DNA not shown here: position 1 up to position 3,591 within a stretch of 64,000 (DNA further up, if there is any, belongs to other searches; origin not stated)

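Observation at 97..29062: A 27-kb head-to-tail array of five giant T9SS cargo paralogs shares one fixed C-terminal grammar but has unrelated N-terminal heads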

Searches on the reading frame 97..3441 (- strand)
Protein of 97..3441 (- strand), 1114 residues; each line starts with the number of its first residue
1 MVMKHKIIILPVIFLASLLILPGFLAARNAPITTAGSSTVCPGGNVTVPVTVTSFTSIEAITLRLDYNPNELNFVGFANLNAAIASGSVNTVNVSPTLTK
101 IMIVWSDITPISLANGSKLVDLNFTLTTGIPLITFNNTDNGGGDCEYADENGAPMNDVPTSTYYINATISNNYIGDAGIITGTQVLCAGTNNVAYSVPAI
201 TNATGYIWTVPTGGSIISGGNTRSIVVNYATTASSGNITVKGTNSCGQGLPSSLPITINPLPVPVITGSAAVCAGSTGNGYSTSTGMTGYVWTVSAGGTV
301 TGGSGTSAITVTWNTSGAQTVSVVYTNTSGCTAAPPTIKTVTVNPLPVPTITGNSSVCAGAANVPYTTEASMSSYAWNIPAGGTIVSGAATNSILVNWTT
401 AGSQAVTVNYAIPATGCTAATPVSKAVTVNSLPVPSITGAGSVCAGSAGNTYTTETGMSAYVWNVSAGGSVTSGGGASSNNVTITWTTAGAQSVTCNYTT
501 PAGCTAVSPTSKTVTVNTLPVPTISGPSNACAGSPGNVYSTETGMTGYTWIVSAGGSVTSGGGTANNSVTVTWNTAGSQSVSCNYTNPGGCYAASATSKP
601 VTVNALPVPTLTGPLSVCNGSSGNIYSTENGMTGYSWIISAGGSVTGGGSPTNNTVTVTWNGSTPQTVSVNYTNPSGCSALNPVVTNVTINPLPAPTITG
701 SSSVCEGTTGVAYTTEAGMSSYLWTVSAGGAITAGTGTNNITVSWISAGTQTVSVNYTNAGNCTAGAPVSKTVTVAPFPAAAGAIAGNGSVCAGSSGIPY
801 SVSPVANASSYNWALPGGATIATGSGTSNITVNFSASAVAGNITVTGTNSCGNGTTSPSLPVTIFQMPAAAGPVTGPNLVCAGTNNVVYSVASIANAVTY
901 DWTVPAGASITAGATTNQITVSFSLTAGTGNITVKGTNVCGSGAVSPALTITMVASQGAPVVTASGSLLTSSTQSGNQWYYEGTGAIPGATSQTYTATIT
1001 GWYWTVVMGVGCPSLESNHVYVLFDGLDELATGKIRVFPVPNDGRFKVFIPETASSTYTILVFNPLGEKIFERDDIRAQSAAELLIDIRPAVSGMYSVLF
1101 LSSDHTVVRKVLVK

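Call 4: search_protein_families(library=pfam, proteins=[window:97-3441:-], max_evalue=0.01)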
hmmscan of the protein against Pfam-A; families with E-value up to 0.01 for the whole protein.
window:97-3441:- (1114 aa): 4 families
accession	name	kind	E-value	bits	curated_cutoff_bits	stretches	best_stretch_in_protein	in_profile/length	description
PF19408.5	PKD_6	-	1.3e-121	397.6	25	9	779-861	2-81/82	PKD-like domain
PF00963.24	Cohesin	-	3.4e-07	31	24.1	1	36-130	6-105/139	Cohesin domain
PF18962.6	Por_Secre_tail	-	4.9e-05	24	27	1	1037-1113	1-75/75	Secretion system C-terminal sorting domain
PF03628.18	PapG_C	-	0.004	17.5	20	0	386-409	59-82/108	PapG chaperone-binding domain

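Call 5: search_protein_families(library=ncbifam, proteins=[window:97-3441:-], max_evalue=0.01)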
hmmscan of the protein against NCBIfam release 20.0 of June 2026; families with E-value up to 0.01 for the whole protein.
window:97-3441:- (1114 aa): 1 family
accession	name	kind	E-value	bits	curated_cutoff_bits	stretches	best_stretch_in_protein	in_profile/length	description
TIGR04183.1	Por_Secre_tail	domain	0.0034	17.3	23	1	1037-1114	1-72/72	T9SS type A sorting domain-containing protein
